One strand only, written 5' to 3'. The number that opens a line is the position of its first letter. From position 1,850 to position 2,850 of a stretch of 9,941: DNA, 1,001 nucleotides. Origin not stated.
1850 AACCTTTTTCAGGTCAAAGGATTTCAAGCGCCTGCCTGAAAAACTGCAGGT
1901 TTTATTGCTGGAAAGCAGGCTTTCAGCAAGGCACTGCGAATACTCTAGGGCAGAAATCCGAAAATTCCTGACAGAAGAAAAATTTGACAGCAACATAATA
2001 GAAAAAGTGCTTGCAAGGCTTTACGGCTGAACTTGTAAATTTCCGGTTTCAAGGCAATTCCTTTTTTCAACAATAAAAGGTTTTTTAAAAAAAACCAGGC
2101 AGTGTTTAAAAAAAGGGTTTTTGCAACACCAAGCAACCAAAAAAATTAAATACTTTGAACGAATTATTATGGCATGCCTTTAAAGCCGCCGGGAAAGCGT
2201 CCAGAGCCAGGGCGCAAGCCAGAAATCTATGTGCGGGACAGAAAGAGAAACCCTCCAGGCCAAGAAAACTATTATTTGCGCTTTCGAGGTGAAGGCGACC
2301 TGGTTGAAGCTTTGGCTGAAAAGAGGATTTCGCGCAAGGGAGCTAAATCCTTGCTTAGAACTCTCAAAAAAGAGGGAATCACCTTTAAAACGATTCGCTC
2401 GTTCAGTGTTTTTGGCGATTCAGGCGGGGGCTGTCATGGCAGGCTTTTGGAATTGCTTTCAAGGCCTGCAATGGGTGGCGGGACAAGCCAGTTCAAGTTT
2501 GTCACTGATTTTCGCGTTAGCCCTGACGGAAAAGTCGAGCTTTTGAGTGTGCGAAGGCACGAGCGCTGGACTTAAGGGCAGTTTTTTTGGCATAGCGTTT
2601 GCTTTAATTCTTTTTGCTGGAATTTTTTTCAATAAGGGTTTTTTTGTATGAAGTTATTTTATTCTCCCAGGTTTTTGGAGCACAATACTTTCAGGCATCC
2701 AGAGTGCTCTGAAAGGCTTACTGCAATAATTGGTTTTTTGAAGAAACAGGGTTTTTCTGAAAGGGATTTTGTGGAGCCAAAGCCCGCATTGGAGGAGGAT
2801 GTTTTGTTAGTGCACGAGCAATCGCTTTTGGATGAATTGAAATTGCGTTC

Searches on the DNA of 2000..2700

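Call 124: search_rna_families(source=window, start=2000, end=2700, threshold=evalue, max_evalue=1)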
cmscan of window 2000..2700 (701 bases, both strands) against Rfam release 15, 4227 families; matches with E-value up to 1: 1.
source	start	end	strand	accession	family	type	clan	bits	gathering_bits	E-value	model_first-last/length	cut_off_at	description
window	2046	2162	+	RF02792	sRNA162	Gene; antisense;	-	18.6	78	0.86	1-190/190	no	Archaeal Small RNA 162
